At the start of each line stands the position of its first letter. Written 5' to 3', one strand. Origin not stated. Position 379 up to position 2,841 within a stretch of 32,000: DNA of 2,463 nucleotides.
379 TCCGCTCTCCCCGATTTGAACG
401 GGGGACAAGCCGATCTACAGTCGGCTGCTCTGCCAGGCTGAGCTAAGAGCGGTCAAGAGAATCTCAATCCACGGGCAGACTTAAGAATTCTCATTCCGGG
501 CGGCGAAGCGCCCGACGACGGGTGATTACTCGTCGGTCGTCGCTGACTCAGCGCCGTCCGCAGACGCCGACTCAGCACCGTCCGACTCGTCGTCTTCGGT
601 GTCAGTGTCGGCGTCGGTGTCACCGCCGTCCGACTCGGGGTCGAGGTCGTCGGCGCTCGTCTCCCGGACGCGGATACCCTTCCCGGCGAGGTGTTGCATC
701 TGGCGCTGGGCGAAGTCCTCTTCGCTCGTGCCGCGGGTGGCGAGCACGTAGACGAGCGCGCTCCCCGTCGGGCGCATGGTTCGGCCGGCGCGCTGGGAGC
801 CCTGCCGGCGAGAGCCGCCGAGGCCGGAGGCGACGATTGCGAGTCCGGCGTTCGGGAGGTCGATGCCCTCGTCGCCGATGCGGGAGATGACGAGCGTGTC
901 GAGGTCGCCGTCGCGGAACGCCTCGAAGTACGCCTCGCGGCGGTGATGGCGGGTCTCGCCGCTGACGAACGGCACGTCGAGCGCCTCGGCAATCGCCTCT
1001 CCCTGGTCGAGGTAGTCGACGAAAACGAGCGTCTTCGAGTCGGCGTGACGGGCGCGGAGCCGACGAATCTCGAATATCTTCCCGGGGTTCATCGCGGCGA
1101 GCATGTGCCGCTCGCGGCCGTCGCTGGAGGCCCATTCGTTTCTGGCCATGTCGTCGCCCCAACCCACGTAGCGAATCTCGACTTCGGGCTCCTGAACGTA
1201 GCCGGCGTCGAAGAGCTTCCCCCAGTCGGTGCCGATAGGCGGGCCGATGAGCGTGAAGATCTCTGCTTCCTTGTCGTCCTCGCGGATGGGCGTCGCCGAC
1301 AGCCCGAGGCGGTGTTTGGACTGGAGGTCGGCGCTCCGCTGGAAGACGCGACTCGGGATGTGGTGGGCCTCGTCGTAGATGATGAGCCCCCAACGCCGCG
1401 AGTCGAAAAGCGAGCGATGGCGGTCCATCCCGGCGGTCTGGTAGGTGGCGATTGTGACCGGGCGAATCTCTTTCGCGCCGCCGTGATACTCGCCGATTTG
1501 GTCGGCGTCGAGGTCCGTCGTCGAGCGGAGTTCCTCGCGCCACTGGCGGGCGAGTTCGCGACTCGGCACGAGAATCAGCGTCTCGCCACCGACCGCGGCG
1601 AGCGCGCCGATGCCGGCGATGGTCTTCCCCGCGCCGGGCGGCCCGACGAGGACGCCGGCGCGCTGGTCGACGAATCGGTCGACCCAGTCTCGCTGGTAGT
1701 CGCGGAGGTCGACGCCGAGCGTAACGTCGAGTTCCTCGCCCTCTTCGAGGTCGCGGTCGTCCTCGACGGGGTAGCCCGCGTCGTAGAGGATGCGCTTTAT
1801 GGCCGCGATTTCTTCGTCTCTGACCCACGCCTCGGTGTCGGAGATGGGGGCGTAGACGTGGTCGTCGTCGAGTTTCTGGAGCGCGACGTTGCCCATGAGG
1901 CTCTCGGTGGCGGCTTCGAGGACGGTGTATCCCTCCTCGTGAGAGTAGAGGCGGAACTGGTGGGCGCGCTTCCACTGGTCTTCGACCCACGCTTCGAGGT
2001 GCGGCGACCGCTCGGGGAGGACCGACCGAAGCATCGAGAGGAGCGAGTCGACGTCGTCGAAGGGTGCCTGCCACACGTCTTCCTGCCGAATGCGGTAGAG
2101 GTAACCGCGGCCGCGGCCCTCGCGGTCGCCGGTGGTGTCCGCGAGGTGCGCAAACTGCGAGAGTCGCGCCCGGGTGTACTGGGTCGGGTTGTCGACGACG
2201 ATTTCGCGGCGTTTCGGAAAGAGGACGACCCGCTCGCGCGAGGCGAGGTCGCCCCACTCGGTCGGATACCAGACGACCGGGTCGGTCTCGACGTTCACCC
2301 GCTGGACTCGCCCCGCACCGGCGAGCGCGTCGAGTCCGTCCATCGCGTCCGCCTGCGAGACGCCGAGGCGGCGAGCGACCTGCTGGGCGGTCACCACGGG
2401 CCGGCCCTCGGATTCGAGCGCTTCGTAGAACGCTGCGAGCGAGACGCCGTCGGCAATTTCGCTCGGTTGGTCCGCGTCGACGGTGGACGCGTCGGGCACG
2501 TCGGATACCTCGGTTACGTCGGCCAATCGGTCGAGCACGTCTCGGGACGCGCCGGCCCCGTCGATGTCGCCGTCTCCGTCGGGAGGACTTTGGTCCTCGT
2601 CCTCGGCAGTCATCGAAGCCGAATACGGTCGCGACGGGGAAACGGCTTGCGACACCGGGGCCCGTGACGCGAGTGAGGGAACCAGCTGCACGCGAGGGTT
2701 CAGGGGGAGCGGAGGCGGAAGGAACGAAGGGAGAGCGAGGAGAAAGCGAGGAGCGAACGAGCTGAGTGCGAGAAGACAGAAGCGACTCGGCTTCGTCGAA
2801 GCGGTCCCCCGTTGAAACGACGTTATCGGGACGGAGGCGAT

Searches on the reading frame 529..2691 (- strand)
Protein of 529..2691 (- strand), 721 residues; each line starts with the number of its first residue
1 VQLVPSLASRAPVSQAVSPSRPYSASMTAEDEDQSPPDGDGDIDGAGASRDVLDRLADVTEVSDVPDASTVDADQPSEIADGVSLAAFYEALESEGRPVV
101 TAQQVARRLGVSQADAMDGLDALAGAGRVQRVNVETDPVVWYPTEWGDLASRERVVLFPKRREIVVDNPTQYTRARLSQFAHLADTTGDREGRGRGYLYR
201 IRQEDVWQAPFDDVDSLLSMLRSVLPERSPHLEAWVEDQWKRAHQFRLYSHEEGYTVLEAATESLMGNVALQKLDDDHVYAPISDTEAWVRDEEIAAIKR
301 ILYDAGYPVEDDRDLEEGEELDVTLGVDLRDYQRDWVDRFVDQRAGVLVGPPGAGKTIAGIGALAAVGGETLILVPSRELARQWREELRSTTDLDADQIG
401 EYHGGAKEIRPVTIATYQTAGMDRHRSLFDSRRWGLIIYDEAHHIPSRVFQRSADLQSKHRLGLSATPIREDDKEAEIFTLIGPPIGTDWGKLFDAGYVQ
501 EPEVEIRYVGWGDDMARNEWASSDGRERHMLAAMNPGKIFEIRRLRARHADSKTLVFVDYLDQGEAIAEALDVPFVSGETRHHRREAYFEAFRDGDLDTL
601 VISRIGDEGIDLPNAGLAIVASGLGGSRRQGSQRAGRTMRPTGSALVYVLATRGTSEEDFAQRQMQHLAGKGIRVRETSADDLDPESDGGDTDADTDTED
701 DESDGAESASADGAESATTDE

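Call 5: search_protein_families(library=pfam, proteins=[window:529-2691:-], max_evalue=0.01)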
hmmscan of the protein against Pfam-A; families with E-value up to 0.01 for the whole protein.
window:529-2691:- (721 aa): 7 families
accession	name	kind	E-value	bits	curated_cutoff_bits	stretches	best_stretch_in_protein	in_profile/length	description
PF16203.11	ERCC3_RAD25_C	-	3.5e-23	82.6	27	1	518-674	25-191/248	ERCC3/RAD25/XPB C-terminal helicase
PF04851.21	ResIII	-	2.8e-22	79.8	22.5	1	328-470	3-164/164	Type III restriction enzyme, res subunit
PF00176.29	SNF2-rel_dom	-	2.4e-11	43.7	24.9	1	342-482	16-175/290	SNF2-related domain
PF00271.37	Helicase_C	-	6.4e-11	42.9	23.5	1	543-640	7-108/110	Helicase conserved C-terminal domain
PF00270.35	DEAD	-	2e-10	41.1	26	1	331-471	2-163/167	DEAD/DEAH box helicase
PF13604.12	AAA_30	-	0.0018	18.5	27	1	329-403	2-77/191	AAA domain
PF13401.12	AAA_22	-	0.002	18.9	27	1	343-458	5-109/130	AAA domain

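Call 7: search_protein_families(library=ncbifam, proteins=[window:529-2691:-], max_evalue=0.01)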
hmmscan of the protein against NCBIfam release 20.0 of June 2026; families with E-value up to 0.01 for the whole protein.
window:529-2691:- (721 aa): 15 families
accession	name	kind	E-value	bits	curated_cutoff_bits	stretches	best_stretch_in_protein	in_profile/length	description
NF045503.1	repair_heli_XPB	equivalog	9.7e-112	374.3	610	1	171-673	20-543/548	DNA repair helicase XPB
TIGR00603.1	rad25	subfamily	1.5e-47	162.3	328.7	1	287-672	211-627/734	DNA repair helicase rad25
TIGR04095.1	dnd_restrict_1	equivalog_domain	6.8e-18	64.9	600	2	327-475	7-175/451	DNA phosphorothioation system restriction enzyme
NF010337.0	PRK13766.1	equivalog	2.3e-16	59.1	610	2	548-665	363-491/781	Hef nuclease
NF041062.1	DpdE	equivalog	1.6e-07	29.7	500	1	371-473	203-302/1048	protein DpdE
TIGR01054.1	rgy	equivalog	1.1e-05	23.3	471.7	1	324-394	76-149/1172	reverse gyrase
TIGR00643.1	recG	equivalog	8.5e-05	21.4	659.4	0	566-622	479-534/629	ATP-dependent DNA helicase RecG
NF003673.1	PRK05298.1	equivalog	0.00058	18.3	743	0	343-390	29-76/653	excinuclease ABC subunit UvrB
NF008167.0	PRK10917.2-1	equivalog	0.0006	18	995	0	569-645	559-635/744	ATP-dependent DNA helicase RecG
NF008163.0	PRK10917.1-1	equivalog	0.0014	17.1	796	1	570-622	516-568/692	ATP-dependent DNA helicase RecG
TIGR00631.1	uvrb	equivalog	0.003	15.8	750.1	0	343-390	29-76/658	excinuclease ABC subunit UvrB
NF053631.1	RNA_helic_CshA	equivalog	0.0052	15.7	646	0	353-407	46-106/434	degradosome RNA helicase CshA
NF008164.0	PRK10917.1-2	equivalog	0.0055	15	785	0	572-622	521-571/704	ATP-dependent DNA helicase RecG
NF008165.0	PRK10917.1-3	equivalog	0.009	14.5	711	0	566-621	505-560/692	ATP-dependent DNA helicase RecG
NF008394.0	PRK11192.1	equivalog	0.01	14.7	507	0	552-617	248-318/441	ATP-dependent RNA helicase SrmB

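Call 8: search_protein_families(library=padloc, proteins=[window:529-2691:-], max_evalue=0.01)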
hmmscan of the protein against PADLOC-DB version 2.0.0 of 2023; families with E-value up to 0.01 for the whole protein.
window:529-2691:- (721 aa): 9 families
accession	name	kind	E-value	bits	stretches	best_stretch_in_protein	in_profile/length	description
PDLC02707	PbeA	-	1.1e-29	101.5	2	323-476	247-421/672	PbeA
PDLC02704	PbeA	-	5.6e-24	82.6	2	317-476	243-426/682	PbeA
PDLC02706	PbeA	-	7.9e-19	65.7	2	330-476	271-439/722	PbeA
PDLC02705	PbeA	-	7.5e-09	32.3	1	570-641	550-620/691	PbeA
PDLC02634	DrmD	-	7.6e-08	28.6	1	375-446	144-222/900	DrmD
PDLC02703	PbeA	-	2.5e-06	24.4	1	426-479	358-415/626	PbeA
PDLC03658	mREase_IV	-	7.4e-06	21.9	1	348-481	247-382/953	Type IV methyl-directed restriction enzyme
PDLC02840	DpdE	-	2.4e-05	20.8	0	549-682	558-695/1091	DpdE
PDLC00659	HmaA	-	0.0016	14.3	0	347-463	126-253/1176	SNF2 helicase / DEAD-box helicase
